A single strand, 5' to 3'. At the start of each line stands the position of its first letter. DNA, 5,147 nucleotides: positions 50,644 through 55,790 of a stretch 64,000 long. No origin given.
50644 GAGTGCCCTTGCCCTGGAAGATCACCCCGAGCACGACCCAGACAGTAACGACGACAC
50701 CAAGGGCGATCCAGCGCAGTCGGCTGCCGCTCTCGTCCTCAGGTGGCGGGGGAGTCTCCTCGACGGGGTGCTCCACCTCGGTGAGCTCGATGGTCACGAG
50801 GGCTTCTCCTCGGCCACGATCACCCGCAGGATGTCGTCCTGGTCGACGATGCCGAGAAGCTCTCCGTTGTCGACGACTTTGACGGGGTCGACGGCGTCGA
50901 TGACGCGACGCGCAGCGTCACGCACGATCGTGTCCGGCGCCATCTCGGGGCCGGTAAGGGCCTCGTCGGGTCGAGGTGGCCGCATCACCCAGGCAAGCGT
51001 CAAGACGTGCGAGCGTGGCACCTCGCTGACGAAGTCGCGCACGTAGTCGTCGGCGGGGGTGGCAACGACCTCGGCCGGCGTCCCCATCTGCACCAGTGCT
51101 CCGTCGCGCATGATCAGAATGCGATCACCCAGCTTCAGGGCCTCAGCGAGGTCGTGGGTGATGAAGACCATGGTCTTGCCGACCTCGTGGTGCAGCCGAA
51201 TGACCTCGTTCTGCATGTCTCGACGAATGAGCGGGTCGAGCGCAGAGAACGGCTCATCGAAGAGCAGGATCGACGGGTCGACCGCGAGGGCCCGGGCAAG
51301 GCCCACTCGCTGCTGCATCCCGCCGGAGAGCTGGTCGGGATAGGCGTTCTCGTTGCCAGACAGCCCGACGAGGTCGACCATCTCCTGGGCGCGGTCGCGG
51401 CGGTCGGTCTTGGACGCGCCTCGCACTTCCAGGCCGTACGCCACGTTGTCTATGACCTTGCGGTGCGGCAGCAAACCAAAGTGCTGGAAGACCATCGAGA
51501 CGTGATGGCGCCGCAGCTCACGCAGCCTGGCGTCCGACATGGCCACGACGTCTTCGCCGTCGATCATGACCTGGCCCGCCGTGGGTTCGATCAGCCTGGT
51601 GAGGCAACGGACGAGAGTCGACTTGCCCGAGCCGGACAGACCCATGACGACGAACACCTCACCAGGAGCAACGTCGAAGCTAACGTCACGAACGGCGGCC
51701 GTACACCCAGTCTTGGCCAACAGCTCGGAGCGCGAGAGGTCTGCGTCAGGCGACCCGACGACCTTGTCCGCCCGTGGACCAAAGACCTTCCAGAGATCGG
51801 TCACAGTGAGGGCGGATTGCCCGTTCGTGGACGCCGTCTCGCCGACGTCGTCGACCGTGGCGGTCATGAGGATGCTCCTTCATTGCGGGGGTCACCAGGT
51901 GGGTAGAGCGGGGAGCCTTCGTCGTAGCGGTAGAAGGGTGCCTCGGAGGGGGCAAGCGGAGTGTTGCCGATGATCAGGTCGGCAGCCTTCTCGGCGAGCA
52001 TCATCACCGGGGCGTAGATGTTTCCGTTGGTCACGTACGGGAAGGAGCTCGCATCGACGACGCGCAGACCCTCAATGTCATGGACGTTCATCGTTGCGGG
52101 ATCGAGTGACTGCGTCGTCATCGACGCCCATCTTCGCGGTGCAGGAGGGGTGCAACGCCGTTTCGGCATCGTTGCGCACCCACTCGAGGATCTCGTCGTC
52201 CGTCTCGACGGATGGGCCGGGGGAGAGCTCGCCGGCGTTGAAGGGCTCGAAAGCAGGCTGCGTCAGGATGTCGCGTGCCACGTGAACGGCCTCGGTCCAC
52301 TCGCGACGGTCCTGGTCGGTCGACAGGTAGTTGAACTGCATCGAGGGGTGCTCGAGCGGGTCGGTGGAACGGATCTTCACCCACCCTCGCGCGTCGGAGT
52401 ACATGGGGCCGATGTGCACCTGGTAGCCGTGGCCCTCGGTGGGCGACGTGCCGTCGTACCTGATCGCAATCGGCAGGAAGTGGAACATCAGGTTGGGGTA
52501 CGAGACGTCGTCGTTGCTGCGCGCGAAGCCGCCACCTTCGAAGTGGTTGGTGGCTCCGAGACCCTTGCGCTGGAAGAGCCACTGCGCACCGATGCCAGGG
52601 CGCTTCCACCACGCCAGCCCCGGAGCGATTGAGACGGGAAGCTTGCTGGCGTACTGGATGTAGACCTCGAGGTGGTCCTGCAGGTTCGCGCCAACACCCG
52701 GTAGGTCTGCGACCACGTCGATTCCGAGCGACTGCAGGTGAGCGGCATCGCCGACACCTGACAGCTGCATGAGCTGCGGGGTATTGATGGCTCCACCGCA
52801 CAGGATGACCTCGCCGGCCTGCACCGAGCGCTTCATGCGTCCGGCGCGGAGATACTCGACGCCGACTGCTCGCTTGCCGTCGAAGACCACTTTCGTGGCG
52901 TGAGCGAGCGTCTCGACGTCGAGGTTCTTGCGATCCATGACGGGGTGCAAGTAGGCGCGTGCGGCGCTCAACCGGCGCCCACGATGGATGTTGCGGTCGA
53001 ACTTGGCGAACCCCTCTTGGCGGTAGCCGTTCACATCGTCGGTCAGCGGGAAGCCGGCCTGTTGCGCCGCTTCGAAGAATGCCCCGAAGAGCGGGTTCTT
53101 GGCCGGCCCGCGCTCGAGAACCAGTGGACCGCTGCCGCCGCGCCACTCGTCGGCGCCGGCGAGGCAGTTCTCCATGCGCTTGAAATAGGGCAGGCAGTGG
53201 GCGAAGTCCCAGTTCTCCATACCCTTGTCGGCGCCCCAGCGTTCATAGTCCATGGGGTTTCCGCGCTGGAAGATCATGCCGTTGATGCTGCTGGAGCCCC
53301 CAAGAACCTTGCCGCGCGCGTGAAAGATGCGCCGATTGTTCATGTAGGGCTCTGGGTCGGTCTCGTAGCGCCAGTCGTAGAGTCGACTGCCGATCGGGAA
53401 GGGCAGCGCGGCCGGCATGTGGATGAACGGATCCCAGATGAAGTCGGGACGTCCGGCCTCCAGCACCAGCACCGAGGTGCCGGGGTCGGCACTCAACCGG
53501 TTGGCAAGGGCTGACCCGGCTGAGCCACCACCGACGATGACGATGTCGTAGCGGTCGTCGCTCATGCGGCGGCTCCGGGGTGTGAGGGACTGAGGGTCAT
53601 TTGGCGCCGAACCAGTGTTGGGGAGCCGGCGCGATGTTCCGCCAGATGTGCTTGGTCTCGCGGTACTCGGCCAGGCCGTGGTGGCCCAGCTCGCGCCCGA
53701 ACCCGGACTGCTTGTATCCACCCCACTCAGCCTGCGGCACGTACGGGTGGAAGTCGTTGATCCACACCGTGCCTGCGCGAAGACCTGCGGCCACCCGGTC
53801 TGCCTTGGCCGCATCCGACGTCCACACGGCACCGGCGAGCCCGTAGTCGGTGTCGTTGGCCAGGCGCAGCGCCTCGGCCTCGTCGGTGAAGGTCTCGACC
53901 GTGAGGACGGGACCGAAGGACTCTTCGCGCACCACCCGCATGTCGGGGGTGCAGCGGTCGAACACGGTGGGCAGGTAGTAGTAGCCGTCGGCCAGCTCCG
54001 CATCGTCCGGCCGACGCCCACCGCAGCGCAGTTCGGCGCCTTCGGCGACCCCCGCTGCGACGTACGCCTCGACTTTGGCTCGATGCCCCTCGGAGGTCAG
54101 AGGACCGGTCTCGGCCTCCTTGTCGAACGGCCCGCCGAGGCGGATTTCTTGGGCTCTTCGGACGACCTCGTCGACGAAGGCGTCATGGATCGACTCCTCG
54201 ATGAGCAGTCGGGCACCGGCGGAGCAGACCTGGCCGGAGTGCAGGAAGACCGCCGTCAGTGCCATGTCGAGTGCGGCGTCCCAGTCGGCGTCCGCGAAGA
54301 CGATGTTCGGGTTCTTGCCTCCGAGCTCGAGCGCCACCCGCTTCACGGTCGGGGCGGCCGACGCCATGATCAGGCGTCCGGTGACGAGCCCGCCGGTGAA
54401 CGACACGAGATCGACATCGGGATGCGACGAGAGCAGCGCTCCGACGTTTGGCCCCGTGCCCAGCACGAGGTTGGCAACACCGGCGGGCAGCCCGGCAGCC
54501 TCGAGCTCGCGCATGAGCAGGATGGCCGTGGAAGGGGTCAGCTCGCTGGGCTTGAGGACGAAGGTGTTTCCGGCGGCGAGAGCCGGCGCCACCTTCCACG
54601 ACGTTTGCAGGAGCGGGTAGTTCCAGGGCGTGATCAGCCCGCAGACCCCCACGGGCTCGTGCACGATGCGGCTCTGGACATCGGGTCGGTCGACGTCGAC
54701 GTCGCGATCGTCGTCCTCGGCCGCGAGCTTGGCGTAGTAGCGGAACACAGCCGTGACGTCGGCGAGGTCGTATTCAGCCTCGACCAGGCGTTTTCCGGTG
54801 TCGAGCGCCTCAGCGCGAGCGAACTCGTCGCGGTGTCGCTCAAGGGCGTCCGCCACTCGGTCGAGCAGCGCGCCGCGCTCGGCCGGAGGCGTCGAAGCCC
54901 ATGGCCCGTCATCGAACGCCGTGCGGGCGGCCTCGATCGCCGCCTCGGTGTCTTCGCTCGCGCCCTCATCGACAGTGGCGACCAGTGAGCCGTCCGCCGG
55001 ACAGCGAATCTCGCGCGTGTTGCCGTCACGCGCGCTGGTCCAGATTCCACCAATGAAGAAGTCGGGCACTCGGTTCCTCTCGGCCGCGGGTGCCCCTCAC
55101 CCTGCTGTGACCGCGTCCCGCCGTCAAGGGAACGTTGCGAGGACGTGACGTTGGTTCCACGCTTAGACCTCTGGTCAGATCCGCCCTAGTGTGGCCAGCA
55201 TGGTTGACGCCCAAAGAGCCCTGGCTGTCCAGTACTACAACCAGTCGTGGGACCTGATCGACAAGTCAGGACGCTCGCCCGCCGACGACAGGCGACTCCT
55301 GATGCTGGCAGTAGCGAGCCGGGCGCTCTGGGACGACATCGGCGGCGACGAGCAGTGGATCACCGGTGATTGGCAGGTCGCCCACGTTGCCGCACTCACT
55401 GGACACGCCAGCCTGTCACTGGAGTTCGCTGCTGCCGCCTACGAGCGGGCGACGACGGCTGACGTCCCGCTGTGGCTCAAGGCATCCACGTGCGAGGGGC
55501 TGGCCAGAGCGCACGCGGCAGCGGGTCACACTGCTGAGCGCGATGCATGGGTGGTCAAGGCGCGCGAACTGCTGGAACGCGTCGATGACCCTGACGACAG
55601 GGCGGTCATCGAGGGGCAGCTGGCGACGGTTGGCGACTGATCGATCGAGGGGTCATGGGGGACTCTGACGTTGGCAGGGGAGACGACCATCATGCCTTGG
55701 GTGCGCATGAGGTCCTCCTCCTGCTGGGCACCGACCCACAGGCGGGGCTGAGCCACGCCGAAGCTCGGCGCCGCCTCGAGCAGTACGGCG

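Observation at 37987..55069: Accessory choline to glycine betaine to dimethylglycine to sarcosine island with a corrinoid-dependent demethylation step, inserted in the conserved men gene backbone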

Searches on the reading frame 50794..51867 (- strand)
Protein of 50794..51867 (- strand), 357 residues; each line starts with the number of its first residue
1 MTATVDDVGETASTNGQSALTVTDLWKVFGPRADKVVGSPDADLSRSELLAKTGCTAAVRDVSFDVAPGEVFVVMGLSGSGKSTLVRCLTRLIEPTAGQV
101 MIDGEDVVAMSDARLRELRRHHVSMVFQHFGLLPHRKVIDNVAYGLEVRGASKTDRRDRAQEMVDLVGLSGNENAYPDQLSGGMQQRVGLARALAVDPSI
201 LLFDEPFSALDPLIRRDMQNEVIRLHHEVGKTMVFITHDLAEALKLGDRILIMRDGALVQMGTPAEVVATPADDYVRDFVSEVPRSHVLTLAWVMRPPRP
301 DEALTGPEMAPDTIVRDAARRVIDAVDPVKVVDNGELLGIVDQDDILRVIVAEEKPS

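Call 3: search_protein_families(library=pfam, proteins=[window:50794-51867:-])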
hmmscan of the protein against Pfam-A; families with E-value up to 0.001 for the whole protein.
window:50794-51867:- (357 aa): 7 families
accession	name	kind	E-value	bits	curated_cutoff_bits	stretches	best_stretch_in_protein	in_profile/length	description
PF00005.33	ABC_tran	-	7.1e-35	121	25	1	60-207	2-136/137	ABC transporter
PF13304.12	AAA_21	-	1.5e-07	32.3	27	1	171-240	229-300/304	AAA domain, putative AbiEii toxin, Type IV TA system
PF00571.33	CBS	-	2.2e-05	25.1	24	1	311-351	14-56/57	CBS domain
PF13191.12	AAA_16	-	5e-05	24.3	32.6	1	68-125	24-85/167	AAA ATPase domain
PF09818.15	ABC_ATPase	-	0.00014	21.4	23.2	0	178-256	156-231/283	P-loop domain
PF13401.12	AAA_22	-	0.00058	20.6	27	0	71-205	7-92/130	AAA domain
PF13555.12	AAA_29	-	0.00067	19.8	27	0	62-96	15-49/61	P-loop containing region of AAA domain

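Call 5: search_protein_families(library=ncbifam, proteins=[window:50794-51867:-])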
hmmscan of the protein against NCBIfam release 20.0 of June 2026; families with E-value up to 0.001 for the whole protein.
window:50794-51867:- (357 aa): 187 families (the best 25 are shown)
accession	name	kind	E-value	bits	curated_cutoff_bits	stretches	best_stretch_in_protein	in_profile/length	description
TIGR01186.1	proV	subfamily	1.3e-108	363.4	326.6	1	52-346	2-294/363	betaine/proline/choline family ABC transporter ATP-binding protein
TIGR03415.1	ABC_choXWV_ATP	equivalog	6.3e-104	347.9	483.75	1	23-297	4-282/382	choline ABC transporter ATP-binding protein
NF007480.0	PRK10070.1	equivalog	1.9e-97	326.6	444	1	20-292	5-277/400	glycine betaine/L-proline ABC transporter ATP-binding protein ProV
TIGR03265.1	PhnT2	equivalog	3.2e-70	237.1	457.7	1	51-283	12-238/353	putative 2-aminoethylphosphonate ABC transporter ATP-binding protein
TIGR00968.1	3a0106s01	subfamily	5e-69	232.4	342.75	1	52-283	9-234/237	sulfate ABC transporter ATP-binding protein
TIGR01187.1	potA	subfamily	3.4e-66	223.5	355.6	1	75-283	2-204/325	polyamine ABC transporter ATP-binding protein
TIGR03258.1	PhnT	equivalog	3.9e-63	213.7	499.15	1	53-281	18-241/359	2-aminoethylphosphonate ABC transport system ATP-binding subunit PhnT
NF006987.0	PRK09452.1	equivalog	1.2e-62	211.8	482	1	56-283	30-251/378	spermidine/putrescine ABC transporter ATP-binding protein PotA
NF040840.2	tungstate_WtpC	equivalog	2e-61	208.2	440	1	58-280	15-231/347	tungstate ABC transporter ATP-binding protein WtpC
NF040933.2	ABC_arch_GlcV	equivalog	3.7e-60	203.7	450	1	56-283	19-245/357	glucose ABC transporter ATP-binding protein GlcV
NF007027.0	PRK09493.1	equivalog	4.5e-60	203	379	1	52-283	10-239/240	glutamine ABC transporter ATP-binding protein GlnQ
NF008513.0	PRK11432.1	equivalog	7e-60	202.8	496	1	53-282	16-239/351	ferric ABC transporter ATP-binding protein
NF008653.0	PRK11650.1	subfamily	8.7e-60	202.6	432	1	54-281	15-236/357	sn-glycerol-3-phosphate ABC transporter ATP-binding protein UgpC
NF043075.1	MMSYN1_0197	equivalog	1.1e-59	202.1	550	1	57-282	16-235/341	spermidine/putrescine ABC transporter ATP-binding protein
NF008105.0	PRK10851.1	equivalog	7.6e-59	199.2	502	1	55-285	14-242/362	sulfate/thiosulfate ABC transporter ATP-binding protein CysA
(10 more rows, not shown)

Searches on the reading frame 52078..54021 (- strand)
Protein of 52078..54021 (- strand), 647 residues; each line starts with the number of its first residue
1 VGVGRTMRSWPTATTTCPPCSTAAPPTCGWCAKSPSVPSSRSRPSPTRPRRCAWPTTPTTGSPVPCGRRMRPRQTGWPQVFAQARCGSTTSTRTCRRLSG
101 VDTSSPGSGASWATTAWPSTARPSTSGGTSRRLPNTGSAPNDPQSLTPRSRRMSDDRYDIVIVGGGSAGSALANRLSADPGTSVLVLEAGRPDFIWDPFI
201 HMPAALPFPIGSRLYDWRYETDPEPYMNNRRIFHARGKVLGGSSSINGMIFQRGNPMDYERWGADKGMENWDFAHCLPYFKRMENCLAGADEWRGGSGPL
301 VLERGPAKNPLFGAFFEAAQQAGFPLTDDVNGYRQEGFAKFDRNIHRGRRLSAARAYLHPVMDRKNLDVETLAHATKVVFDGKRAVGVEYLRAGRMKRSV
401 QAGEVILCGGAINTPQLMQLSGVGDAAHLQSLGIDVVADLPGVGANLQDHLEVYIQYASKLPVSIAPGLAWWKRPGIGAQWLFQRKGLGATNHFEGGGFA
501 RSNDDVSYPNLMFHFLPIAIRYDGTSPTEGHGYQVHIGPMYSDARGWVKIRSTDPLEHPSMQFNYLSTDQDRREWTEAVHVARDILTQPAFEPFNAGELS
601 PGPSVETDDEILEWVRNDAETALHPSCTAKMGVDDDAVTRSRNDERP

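Call 4: search_protein_families(library=pfam, proteins=[window:52078-54021:-])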
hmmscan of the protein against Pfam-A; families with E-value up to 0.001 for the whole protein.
window:52078-54021:- (647 aa): 5 families
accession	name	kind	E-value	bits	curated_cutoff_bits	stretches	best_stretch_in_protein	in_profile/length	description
PF00732.25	GMC_oxred_N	-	3.3e-56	191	23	1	158-451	1-217/218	GMC oxidoreductase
PF05199.19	GMC_oxred_C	-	1.6e-17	64.8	24.6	1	543-641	2-105/139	GMC oxidoreductase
PF05834.18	Lycopene_cycl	-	0.00015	21.4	23.4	1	159-191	1-34/380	Lycopene cyclase protein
PF01266.30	DAO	-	0.00029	20.9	27.9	1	159-192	1-34/353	FAD dependent oxidoreductase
PF07992.20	Pyr_redox_2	-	0.00029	20.8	26.1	0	158-192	1-34/291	Pyridine nucleotide-disulphide oxidoreductase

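Call 6: search_protein_families(library=ncbifam, proteins=[window:52078-54021:-])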
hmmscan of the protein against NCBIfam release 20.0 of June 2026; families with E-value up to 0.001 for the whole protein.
window:52078-54021:- (647 aa): 10 families
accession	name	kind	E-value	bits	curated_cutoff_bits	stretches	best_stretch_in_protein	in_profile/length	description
NF002550.0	PRK02106.1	subfamily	2e-236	785.9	605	1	155-638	3-487/563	choline dehydrogenase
TIGR01810.1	betA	equivalog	2.3e-230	765.8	732.1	1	159-638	1-480/532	choline dehydrogenase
TIGR03970.1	mycofact_MftG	equivalog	1.1e-87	295.1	387.45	2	159-461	2-302/487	mycofactocin dehydrogenase MftG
TIGR04542.1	GMC_mycofac_2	equivalog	1.1e-30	107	400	1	159-465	1-263/425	mycofactocin system GMC family oxidoreductase MftG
NF038210.1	GMC_mycofac_3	equivalog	3.8e-10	39.2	300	1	160-265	1-95/418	mycofactocin system GMC family oxidoreductase MftG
NF053717.1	VnlPnlRedVprA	equivalog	4.2e-06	25.9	600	1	155-191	4-39/481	vinyl phenol reductase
TIGR02032.1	GG-red-SF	subfamily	3.3e-05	23.7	158.8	1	158-190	1-32/297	geranylgeranyl reductase family protein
NF006130.0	PRK08274.1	equivalog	0.00032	19.6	369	0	155-191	3-38/467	FAD-dependent tricarballylate dehydrogenase TcuA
TIGR01988.1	Ubi-OHases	subfamily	0.0005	19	224.65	1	159-191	1-33/387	ubiquinone biosynthesis hydroxylase, UbiH/UbiF/VisC/COQ6 family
NF041080.1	DGGGPL_reductase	equivalog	0.00088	18.2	580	0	157-197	1-40/447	digeranylgeranylglycerophospholipid reductase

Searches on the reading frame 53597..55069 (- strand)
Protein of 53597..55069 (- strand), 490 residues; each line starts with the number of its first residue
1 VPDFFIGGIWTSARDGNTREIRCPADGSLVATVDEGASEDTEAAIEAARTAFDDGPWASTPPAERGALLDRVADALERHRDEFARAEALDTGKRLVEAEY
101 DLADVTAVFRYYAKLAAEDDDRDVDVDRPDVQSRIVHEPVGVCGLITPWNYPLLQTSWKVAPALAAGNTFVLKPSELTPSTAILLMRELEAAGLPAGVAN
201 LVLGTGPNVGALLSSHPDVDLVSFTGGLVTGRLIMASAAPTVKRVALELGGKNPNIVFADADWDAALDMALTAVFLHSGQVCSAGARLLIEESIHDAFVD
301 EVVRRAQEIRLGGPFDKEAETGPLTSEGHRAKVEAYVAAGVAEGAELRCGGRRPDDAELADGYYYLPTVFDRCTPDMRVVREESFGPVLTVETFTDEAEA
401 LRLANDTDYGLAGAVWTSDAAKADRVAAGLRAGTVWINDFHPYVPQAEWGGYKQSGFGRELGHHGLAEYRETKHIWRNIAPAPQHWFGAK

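Call 4: search_protein_families(library=pfam, proteins=[window:53597-55069:-])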
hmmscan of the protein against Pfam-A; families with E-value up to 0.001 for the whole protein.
window:53597-55069:- (490 aa): 1 family
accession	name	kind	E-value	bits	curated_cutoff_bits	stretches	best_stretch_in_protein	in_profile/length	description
PF00171.27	Aldedh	-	5.2e-171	569.7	23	1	10-475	1-461/461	Aldehyde dehydrogenase family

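Call 6: search_protein_families(library=ncbifam, proteins=[window:53597-55069:-])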
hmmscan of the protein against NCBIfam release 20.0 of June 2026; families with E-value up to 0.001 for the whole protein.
window:53597-55069:- (490 aa): 44 families (the best 25 are shown)
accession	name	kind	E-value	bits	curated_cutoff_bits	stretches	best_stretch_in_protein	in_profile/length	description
TIGR01804.1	BADH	equivalog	2.8e-181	603.1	668.6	1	5-473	1-467/467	betaine-aldehyde dehydrogenase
TIGR02299.1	HpaE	equivalog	7e-143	476.7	638.35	1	4-476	3-475/488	5-carboxymethyl-2-hydroxymuconate semialdehyde dehydrogenase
NF010000.0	PRK13473.1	subfamily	2.3e-141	471.7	615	1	4-478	5-473/475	aminobutyraldehyde dehydrogenase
NF009725.0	PRK13252.1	equivalog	1.6e-140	468.8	593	1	4-479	9-481/488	betaine-aldehyde dehydrogenase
TIGR03216.1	OH_muco_semi_DH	equivalog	1.6e-130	436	693.25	1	5-475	4-477/481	2-hydroxymuconic semialdehyde dehydrogenase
NF045736.1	PaDhStyDRhodo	equivalog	3.1e-129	431.6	800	1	3-474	4-474/479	phenylacetaldehyde dehydrogenase StyD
NF045735.1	PaDhStyDPseudo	equivalog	1.7e-126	422.8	850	1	4-475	5-479/483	phenylacetaldehyde dehydrogenase StyD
NF050026.1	AcaldDHExaC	equivalog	1e-121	407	900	1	4-483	18-499/503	acetaldehyde dehydrogenase ExaC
NF052305.1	DioxValDhHalo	equivalog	9.9e-118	394.1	750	1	5-478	8-482/483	2,5-dioxovalerate dehydrogenase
NF006916.0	PRK09407.1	equivalog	6.7e-117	391.2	521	1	13-475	30-490/526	succinic semialdehyde dehydrogenase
NF007352.0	PRK09847.1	equivalog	9e-117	390.6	850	1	4-477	22-491/495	aldehyde dehydrogenase PuuC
TIGR04284.1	aldehy_Rv0768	hypoth_equivalog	2.5e-110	369.7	775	1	4-476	3-477/480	aldehyde dehydrogenase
TIGR01780.1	SSADH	subfamily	6.8e-109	364.7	646.35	1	24-473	4-448/448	succinate-semialdehyde dehydrogenase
TIGR03374.1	ABALDH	equivalog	7.3e-105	351.5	909.3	1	14-475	13-469/472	aminobutyraldehyde dehydrogenase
NF042993.1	AlphKGSA_gudD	equivalog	1.4e-104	350.5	770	1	5-468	7-471/481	alpha-ketoglutaric semialdehyde dehydrogenase GucD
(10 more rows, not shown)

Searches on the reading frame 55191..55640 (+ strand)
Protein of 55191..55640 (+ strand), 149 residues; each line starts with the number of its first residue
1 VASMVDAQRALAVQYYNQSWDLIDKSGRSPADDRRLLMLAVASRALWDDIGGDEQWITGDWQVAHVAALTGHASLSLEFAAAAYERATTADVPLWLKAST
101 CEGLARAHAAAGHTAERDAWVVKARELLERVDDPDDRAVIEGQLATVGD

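Call 60: search_protein_families(library=pfam, proteins=[window:55191-55640:+], max_evalue=0.0001)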
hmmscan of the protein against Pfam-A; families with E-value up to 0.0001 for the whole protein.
window:55191-55640:+ (149 aa): 0 families

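Call 80: search_protein_families(library=pfam, proteins=[window:55200-55640:+], max_evalue=0.001)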
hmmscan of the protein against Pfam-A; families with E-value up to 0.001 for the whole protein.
window:55200-55640:+ (146 aa): 0 families
